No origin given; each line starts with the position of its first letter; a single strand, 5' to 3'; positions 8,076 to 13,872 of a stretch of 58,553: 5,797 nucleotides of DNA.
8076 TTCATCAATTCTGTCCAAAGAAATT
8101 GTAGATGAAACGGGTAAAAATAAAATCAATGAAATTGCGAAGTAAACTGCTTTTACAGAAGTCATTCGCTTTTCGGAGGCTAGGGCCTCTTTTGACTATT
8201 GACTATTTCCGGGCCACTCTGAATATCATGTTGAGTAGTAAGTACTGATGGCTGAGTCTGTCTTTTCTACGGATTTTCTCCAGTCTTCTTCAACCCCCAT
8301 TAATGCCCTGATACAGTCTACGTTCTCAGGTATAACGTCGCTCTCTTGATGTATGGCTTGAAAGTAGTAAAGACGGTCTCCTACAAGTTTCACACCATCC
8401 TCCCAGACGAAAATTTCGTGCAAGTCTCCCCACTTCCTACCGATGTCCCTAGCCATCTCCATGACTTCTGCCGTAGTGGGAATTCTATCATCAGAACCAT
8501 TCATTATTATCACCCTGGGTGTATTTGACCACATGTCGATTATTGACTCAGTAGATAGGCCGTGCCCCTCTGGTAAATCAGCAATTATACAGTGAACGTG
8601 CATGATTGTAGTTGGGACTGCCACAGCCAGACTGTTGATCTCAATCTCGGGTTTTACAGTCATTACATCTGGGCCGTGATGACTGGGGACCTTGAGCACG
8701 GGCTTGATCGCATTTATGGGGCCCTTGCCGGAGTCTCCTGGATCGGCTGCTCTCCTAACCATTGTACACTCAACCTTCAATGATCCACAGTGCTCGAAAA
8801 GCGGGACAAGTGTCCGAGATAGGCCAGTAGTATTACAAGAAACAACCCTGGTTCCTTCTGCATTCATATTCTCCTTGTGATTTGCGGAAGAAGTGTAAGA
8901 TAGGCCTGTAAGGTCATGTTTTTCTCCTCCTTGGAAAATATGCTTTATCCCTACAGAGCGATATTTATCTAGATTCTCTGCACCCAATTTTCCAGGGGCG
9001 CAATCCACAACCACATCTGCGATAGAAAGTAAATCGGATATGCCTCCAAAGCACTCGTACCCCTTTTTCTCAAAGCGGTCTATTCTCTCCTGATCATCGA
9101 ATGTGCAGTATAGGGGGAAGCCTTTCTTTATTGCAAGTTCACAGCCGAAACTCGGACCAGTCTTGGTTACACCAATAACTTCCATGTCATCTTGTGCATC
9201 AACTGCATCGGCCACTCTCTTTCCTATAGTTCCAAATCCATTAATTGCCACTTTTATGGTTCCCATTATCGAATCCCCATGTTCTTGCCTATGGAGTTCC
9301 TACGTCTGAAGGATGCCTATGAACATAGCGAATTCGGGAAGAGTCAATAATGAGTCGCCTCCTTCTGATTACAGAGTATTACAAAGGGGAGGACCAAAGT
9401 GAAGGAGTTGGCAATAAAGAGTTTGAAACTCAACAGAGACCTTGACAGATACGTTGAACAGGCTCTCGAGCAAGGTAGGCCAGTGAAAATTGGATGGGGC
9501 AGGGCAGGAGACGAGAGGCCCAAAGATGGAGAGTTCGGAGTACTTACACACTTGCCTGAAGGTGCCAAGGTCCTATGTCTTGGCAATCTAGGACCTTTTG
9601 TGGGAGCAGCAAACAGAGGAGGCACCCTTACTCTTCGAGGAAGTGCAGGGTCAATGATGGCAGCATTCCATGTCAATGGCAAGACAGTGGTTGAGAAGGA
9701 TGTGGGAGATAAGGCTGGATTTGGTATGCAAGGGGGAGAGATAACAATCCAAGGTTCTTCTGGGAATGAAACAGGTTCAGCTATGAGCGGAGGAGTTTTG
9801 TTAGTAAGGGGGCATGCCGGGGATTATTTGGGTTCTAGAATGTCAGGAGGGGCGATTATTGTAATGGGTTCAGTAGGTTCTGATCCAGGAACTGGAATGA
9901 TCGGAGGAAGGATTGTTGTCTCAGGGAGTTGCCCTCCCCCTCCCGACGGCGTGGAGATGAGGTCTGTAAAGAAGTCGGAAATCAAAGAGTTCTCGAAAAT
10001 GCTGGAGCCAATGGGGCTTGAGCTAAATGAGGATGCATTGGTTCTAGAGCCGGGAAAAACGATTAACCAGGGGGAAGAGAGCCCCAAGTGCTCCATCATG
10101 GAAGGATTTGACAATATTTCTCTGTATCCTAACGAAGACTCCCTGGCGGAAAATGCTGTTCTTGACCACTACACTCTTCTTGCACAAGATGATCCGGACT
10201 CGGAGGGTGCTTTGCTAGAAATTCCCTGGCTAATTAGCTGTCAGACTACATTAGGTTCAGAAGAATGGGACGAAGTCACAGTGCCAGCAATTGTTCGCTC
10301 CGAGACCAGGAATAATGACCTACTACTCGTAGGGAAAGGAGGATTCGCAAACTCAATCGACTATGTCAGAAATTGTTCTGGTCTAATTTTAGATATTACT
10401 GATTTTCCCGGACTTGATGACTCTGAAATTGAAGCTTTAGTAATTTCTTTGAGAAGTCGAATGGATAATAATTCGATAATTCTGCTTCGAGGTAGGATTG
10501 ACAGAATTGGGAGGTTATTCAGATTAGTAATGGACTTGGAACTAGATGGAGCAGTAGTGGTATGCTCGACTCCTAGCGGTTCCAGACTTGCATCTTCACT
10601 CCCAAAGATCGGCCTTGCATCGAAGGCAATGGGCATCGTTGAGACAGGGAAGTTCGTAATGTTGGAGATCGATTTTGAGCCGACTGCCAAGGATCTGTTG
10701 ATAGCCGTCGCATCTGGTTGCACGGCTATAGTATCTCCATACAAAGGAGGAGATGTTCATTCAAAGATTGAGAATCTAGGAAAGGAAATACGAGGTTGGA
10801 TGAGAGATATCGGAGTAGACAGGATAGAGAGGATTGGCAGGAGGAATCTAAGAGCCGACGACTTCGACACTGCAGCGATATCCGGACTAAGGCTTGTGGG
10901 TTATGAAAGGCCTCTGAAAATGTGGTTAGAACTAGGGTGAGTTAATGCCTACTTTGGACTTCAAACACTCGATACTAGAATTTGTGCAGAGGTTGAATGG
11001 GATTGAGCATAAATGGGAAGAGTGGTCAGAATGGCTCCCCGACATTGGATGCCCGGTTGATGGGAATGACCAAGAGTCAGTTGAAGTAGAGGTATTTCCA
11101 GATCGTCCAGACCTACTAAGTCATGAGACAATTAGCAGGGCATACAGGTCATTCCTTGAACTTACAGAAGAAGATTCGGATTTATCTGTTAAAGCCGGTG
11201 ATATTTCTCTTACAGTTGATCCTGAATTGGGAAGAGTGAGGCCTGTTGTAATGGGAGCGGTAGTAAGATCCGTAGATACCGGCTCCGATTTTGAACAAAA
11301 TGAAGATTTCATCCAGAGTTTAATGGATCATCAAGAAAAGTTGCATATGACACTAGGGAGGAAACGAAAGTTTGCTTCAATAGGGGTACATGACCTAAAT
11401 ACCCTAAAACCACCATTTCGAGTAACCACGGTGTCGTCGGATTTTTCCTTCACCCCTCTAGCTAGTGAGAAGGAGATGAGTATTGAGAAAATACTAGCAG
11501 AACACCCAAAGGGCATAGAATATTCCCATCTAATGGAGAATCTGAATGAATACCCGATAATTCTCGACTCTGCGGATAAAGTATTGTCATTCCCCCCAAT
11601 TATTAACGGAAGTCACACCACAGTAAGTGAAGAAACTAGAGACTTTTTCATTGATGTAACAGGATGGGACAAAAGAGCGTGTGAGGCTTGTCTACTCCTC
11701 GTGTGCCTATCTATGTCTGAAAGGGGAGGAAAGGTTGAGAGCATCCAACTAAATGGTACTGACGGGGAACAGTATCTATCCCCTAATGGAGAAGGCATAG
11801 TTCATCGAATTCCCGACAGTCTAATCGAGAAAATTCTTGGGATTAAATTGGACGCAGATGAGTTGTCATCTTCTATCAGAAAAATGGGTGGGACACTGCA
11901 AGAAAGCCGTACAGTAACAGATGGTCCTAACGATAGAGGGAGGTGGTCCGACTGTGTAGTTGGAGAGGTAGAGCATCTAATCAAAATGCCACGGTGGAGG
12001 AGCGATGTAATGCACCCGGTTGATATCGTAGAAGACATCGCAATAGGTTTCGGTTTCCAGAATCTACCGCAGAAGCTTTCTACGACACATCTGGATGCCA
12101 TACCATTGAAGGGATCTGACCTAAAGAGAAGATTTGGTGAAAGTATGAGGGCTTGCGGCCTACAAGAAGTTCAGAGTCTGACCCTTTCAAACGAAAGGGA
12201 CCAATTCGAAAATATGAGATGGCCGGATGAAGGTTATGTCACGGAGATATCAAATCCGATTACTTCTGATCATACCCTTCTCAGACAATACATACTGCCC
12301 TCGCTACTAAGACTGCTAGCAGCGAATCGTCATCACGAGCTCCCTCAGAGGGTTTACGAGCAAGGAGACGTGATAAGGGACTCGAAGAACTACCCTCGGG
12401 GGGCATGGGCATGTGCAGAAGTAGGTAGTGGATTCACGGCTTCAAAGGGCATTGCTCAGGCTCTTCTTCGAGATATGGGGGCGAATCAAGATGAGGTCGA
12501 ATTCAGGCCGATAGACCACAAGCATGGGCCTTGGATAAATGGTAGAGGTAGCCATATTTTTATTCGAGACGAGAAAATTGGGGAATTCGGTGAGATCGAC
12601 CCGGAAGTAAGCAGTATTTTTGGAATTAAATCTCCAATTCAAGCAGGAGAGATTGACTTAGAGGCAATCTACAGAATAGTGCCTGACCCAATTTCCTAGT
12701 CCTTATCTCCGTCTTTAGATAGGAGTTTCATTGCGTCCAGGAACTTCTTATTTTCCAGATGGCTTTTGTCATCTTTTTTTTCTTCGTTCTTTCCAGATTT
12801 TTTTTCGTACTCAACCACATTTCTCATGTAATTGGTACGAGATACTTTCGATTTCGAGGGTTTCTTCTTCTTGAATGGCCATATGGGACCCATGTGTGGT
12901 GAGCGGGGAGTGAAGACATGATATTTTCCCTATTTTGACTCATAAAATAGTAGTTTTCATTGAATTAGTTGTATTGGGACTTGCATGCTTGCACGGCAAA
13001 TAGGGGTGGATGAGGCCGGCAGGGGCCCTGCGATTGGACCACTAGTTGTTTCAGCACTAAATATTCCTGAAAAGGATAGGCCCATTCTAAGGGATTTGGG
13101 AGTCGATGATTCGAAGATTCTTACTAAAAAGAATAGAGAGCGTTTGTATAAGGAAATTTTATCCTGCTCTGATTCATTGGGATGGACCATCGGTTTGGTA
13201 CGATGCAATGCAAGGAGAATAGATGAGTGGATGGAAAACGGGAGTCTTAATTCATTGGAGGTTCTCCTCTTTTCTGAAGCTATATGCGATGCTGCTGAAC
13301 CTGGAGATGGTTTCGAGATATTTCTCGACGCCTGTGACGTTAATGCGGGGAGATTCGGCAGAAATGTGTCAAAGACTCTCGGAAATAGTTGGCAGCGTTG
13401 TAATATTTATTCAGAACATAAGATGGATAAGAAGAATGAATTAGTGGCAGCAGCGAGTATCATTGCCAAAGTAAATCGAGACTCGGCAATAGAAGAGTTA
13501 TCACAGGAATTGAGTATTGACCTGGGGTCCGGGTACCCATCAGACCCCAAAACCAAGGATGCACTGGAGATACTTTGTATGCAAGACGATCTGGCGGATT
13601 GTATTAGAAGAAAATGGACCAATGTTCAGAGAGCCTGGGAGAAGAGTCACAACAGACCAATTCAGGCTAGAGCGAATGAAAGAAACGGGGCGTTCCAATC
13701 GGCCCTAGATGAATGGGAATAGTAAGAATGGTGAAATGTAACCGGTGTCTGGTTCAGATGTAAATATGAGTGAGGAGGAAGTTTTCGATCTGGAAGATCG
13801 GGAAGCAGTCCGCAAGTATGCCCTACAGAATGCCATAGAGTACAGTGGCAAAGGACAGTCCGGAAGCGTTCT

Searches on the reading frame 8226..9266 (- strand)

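Call 80: search_protein_families(library=pfam, proteins=[window:8226-9266:-], max_evalue=0.001)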
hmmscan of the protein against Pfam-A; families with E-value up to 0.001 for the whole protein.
window:8226-9266:- (346 aa): 3 families
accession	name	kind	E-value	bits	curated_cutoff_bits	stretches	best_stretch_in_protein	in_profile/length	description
PF02800.25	Gp_dh_C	-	9e-15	55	24.4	1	150-304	2-157/158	Glyceraldehyde 3-phosphate dehydrogenase, C-terminal domain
PF00044.30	Gp_dh_N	-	9.4e-07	29.5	31.7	1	4-36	1-33/101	Glyceraldehyde 3-phosphate dehydrogenase, NAD binding domain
PF01113.26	DapB_N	-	6e-05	23.6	25.6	1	4-111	1-96/124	Dihydrodipicolinate reductase, N-terminus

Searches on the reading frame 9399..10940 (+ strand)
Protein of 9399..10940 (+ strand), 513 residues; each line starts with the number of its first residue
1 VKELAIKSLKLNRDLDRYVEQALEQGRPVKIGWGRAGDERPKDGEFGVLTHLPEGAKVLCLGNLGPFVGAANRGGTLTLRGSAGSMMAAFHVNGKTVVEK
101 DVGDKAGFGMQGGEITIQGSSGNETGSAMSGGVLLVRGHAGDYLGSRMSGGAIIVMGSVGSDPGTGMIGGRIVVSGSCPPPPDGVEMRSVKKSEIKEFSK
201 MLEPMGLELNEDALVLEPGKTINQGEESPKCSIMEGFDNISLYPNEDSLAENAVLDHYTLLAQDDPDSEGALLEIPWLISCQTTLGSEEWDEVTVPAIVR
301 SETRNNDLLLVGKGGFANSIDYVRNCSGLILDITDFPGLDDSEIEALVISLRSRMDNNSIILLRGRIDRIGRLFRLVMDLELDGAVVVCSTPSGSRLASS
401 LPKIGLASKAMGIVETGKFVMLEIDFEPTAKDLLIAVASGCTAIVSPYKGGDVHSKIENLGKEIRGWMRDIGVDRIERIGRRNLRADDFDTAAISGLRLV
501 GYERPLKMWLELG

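Call 80: search_protein_families(library=pfam, proteins=[window:9399-10940:+], max_evalue=0.001)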
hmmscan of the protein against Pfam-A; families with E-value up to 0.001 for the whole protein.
window:9399-10940:+ (513 aa): 1 family
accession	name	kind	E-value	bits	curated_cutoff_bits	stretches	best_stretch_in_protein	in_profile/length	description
PF01493.24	GXGXG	-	6.3e-12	45.9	32.5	1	56-177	32-165/190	GXGXG motif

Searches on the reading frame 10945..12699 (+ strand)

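Call 80: search_protein_families(library=pfam, proteins=[window:10945-12699:+], max_evalue=0.001)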
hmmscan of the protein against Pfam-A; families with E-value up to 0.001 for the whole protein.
window:10945-12699:+ (584 aa): 3 families
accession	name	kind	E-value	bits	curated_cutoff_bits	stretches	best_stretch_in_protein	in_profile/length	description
PF17759.6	tRNA_synthFbeta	-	2.7e-29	102.6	22.4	1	390-572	18-214/214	Phenylalanyl tRNA synthetase beta chain CLM domain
PF03484.21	B5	-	2.8e-15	56.7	28.6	1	292-371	6-67/67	tRNA synthetase B5 domain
PF03483.22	B3_4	-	1.2e-10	41.7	29.3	1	122-244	34-130/174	B3/4 domain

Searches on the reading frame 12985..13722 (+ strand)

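Call 80: search_protein_families(library=pfam, proteins=[window:12985-13722:+], max_evalue=0.001)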
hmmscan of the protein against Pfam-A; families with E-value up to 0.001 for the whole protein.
window:12985-13722:+ (245 aa): 1 family
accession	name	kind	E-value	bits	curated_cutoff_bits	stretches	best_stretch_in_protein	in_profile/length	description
PF01351.25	RNase_HII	-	7.2e-40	137.4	25.8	1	6-214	1-199/199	Ribonuclease HII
